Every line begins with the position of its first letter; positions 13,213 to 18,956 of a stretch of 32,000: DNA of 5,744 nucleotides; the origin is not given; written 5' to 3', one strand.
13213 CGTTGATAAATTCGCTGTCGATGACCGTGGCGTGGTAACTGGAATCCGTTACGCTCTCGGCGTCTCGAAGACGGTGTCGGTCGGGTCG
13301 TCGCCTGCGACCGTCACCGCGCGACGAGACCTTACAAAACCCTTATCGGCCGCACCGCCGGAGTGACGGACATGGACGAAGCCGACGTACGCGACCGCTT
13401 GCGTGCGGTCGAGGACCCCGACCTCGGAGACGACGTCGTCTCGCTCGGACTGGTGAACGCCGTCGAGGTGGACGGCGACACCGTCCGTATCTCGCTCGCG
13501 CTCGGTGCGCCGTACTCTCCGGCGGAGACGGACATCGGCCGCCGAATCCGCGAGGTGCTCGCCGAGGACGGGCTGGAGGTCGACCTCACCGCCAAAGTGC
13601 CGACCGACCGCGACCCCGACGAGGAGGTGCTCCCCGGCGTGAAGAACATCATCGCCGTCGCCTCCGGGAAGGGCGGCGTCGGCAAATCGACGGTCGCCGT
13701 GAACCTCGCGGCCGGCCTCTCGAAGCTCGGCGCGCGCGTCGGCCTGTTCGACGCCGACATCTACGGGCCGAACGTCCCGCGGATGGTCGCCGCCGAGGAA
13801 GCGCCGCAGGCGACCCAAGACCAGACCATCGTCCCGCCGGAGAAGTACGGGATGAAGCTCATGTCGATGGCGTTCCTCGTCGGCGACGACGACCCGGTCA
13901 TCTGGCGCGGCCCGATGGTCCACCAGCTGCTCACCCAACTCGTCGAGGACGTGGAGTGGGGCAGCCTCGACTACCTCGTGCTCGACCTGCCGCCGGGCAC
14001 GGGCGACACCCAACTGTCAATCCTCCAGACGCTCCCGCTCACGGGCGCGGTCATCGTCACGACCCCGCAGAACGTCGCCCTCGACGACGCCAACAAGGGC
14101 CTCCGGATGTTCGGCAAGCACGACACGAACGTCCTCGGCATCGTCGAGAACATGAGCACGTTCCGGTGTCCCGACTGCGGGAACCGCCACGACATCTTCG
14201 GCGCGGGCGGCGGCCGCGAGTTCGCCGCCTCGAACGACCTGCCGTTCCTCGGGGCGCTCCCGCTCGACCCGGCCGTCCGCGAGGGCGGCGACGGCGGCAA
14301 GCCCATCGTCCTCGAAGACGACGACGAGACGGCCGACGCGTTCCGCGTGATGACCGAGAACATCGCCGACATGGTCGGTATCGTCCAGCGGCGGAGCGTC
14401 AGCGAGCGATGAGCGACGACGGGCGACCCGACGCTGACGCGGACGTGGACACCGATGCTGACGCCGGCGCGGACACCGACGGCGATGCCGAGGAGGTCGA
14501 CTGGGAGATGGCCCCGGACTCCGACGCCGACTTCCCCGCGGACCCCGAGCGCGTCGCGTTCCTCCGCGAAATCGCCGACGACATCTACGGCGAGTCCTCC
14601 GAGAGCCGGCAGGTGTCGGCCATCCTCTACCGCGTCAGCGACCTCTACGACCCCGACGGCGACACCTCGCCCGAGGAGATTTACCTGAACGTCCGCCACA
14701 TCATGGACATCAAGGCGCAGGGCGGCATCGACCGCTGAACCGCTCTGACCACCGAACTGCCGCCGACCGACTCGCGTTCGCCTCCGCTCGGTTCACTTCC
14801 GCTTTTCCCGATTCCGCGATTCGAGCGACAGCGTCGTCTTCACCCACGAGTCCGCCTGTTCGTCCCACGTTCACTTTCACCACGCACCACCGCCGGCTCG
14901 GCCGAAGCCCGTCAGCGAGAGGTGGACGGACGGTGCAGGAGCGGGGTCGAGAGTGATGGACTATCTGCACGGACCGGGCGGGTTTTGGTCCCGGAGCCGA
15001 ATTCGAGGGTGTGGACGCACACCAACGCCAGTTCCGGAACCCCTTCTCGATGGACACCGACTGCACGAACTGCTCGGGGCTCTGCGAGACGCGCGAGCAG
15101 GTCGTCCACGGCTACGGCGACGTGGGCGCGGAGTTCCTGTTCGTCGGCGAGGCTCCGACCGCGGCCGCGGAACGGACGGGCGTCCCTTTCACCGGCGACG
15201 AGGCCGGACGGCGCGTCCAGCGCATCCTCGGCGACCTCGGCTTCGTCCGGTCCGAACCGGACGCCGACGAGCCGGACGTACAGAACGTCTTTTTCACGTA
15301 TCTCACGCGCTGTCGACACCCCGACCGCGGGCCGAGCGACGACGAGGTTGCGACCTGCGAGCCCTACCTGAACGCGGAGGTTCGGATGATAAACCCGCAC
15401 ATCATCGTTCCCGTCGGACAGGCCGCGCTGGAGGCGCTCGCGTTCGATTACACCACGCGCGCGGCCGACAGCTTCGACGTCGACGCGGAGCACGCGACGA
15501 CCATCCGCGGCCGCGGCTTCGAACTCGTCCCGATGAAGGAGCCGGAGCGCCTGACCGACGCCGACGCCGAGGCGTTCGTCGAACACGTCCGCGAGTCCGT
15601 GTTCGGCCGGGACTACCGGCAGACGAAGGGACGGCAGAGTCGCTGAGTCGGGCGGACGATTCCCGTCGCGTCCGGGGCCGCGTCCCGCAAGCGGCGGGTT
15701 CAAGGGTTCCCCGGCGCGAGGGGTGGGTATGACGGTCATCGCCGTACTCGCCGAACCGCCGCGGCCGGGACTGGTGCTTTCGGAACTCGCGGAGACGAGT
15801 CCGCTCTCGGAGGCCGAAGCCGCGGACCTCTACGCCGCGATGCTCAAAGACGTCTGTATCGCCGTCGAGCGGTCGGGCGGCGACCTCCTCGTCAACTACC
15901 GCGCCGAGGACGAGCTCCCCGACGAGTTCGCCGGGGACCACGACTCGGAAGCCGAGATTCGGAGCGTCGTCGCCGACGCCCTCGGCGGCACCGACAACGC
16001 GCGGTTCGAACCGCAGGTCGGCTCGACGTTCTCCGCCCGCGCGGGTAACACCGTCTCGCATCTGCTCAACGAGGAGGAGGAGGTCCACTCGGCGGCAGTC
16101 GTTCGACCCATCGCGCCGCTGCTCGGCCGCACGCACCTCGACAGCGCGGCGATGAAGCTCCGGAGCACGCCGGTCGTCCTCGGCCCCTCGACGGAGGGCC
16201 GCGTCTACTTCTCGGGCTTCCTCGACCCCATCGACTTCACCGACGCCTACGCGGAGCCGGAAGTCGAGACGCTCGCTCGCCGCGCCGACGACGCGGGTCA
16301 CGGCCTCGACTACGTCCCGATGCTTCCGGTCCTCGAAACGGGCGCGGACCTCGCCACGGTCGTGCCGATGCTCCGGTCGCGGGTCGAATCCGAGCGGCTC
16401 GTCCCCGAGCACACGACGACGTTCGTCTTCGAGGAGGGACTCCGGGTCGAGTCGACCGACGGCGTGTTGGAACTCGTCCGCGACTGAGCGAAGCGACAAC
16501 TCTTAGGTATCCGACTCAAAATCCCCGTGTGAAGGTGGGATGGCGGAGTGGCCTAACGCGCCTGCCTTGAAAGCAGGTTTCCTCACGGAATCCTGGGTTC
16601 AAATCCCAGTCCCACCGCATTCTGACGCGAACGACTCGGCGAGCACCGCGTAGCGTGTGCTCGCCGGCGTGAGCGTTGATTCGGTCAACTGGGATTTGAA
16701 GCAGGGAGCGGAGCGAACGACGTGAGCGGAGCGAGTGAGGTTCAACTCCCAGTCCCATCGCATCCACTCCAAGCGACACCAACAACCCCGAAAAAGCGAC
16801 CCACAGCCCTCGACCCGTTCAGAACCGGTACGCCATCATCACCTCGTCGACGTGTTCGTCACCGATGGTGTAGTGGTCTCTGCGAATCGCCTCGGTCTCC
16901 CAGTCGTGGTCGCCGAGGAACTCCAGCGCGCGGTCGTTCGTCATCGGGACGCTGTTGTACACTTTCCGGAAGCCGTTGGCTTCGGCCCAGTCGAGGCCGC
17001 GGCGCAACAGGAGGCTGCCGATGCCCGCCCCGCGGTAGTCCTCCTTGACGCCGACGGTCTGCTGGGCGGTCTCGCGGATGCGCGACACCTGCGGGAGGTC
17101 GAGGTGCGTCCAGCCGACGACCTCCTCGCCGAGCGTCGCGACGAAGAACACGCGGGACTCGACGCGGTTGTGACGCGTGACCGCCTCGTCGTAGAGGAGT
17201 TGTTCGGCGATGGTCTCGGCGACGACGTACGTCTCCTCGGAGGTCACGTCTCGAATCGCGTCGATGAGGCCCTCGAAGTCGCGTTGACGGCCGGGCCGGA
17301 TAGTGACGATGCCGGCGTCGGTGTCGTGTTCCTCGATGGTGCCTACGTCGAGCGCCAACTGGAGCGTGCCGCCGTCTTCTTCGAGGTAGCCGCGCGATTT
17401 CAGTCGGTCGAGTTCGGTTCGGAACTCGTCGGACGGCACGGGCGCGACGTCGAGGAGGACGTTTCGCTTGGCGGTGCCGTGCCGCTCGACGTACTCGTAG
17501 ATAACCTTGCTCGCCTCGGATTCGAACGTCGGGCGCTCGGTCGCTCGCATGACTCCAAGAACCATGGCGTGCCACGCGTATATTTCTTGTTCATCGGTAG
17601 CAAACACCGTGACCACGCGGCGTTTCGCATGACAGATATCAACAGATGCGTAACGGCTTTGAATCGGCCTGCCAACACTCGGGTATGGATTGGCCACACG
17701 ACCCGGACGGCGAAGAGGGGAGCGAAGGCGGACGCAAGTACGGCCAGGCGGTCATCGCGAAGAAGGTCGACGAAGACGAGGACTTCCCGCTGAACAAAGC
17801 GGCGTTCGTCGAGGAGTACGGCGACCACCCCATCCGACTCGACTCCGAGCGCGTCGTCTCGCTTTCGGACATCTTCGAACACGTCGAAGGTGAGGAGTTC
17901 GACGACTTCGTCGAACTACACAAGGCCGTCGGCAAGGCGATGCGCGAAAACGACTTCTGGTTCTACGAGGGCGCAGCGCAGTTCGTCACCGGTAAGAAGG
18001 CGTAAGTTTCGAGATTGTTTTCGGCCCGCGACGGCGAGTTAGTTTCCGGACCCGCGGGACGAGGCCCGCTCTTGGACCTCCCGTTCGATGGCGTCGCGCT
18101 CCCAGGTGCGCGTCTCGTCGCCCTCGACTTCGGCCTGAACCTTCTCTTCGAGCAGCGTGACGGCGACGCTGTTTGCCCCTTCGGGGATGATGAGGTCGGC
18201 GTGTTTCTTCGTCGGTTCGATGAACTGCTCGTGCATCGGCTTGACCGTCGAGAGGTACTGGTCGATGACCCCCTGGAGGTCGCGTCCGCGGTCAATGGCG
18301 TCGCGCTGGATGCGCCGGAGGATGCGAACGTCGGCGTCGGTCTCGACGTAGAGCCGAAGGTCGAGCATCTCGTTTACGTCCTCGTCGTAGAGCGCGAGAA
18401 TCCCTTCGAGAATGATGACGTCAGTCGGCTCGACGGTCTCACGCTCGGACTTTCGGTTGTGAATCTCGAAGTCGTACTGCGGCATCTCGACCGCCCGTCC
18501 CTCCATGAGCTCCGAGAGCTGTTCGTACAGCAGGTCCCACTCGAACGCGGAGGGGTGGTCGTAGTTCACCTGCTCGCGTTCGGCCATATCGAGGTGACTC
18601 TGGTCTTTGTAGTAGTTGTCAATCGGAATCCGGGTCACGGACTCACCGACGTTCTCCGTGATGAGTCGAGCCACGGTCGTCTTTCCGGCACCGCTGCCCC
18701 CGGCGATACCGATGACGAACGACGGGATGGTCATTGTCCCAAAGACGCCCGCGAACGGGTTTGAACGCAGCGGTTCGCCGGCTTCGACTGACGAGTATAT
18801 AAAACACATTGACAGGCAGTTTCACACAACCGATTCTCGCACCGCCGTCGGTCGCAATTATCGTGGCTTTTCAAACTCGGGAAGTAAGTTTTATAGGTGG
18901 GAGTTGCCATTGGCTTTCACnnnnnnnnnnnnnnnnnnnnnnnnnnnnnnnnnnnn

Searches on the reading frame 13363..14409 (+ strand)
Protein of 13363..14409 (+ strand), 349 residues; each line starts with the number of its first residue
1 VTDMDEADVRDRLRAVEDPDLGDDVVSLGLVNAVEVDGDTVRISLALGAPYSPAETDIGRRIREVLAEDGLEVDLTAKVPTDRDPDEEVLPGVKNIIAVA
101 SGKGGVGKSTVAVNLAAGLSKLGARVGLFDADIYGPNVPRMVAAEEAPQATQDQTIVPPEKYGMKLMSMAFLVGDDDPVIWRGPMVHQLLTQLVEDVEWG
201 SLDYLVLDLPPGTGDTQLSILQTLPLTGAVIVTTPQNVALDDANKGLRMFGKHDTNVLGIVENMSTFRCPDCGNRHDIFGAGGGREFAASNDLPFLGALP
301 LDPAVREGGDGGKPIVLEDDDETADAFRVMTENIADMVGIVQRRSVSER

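Call 15: search_protein_families(library=pfam, proteins=[window:13363-14409:+], max_evalue=0.001)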
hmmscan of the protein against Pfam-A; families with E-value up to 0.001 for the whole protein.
window:13363-14409:+ (349 aa): 8 families
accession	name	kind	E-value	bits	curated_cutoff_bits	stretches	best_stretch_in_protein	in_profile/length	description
PF10609.15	ParA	-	9.6e-101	336.7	27.1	1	93-334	2-245/246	NUBPL iron-transfer P-loop NTPase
PF01656.29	CbiA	-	2.9e-13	50.3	25.4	1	97-263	1-81/125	CobQ/CobB/MinD/ParA nucleotide binding domain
PF01883.24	FeS_assembly_P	-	5e-13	49.6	23.5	1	6-67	1-62/73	Iron-sulfur cluster assembly protein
PF13614.12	AAA_31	-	1.9e-10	41.4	27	1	95-135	2-42/177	AAA domain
PF09140.17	MipZ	-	4.7e-08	33.1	20.7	1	96-237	2-130/262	ATPase MipZ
PF02374.21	ArsA_ATPase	-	0.00012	21.9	24.3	0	99-126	5-32/305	Anion-transporting ATPase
PF07015.17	VirC1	-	0.00016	21.5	24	1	95-133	2-40/231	VirC1 protein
PF00142.24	Fer4_NifH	-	0.00048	20.1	25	0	101-127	6-32/271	4Fe-4S iron sulfur cluster binding proteins, NifH/frxC family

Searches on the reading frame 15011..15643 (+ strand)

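Call 15: search_protein_families(library=pfam, proteins=[window:15011-15643:+], max_evalue=0.001)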
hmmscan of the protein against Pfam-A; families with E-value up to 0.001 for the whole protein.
window:15011-15643:+ (211 aa): 1 family
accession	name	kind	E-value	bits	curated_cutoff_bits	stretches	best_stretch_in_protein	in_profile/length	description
PF03167.25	UDG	-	5.1e-21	75.7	24.3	1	33-185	1-125/141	Uracil DNA glycosylase superfamily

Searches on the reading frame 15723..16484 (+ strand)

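Call 15: search_protein_families(library=pfam, proteins=[window:15723-16484:+], max_evalue=0.001)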
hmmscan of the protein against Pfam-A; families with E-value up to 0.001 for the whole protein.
window:15723-16484:+ (254 aa): 1 family
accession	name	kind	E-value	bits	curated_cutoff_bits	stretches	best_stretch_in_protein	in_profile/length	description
PF09837.15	DUF2064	-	0.00075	19.8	25.8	0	89-159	30-98/120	Uncharacterized protein conserved in bacteria (DUF2064)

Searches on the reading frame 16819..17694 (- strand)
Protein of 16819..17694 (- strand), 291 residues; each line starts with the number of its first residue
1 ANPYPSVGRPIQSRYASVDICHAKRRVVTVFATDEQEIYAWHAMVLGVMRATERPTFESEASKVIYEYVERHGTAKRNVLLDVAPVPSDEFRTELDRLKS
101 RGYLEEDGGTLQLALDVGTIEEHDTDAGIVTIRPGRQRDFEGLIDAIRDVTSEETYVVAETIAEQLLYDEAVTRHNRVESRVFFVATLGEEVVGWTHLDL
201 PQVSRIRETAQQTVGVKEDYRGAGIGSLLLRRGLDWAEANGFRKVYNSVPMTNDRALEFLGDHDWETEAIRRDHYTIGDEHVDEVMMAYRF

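Call 15: search_protein_families(library=pfam, proteins=[window:16819-17694:-], max_evalue=0.001)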
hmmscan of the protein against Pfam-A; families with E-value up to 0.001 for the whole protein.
window:16819-17694:- (291 aa): 2 families
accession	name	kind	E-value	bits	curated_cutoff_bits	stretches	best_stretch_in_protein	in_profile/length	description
PF00583.31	Acetyltransf_1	-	3e-12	47.3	20.7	1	148-260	5-111/116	Acetyltransferase (GNAT) family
PF13508.13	Acetyltransf_7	-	2.2e-07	31.6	27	1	181-257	3-74/84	Acetyltransferase (GNAT) domain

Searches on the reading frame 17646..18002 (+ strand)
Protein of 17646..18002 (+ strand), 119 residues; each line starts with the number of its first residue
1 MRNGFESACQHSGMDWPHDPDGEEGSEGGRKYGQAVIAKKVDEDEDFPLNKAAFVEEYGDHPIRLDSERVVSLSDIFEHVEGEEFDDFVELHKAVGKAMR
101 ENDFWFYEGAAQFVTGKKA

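Call 63: search_protein_families(library=pfam, proteins=[window:17646-18002:+], max_evalue=0.01)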
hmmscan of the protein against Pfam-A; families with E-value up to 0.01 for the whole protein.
window:17646-18002:+ (119 aa): 2 families
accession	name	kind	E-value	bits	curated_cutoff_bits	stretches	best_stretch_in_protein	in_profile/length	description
PF19098.6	DUF5785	-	1e-50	170.6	23.5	1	15-111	1-97/98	Family of unknown function (DUF5785)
PF19102.7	DUF5789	-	1.1e-06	28.9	21.7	1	40-99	9-67/75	Family of unknown function (DUF5789)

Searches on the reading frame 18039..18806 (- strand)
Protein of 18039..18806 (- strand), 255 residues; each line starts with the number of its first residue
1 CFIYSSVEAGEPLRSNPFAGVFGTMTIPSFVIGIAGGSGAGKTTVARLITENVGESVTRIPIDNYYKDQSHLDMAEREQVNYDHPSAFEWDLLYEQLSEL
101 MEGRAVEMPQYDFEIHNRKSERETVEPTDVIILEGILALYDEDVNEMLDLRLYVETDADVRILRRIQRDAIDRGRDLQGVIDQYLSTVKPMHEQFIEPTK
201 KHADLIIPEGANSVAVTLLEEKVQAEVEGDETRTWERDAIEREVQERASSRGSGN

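Call 15: search_protein_families(library=pfam, proteins=[window:18039-18806:-], max_evalue=0.001)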
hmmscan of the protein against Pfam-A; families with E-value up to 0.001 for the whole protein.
window:18039-18806:- (255 aa): 7 families
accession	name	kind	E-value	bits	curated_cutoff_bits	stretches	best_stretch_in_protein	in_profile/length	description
PF00485.24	PRK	-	2.8e-54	184.4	22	1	31-211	1-191/196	Phosphoribulokinase / Uridine kinase family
PF01712.25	dNK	-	7.1e-06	26.4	27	1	32-207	1-178/203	Deoxynucleoside kinase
PF06414.18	Zeta_toxin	-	7.6e-05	22.7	22.3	1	34-103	21-94/199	Zeta toxin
PF13238.12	AAA_18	-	0.00027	21.8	29.4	1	32-171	1-114/128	AAA domain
PF13401.12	AAA_22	-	0.00033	21.4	27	1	34-161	10-117/130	AAA domain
PF01121.26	CoaE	-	0.00048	20.3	27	0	31-53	2-23/180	Dephospho-CoA kinase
PF00005.33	ABC_tran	-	0.0005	21.1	25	1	31-65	13-47/137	ABC transporter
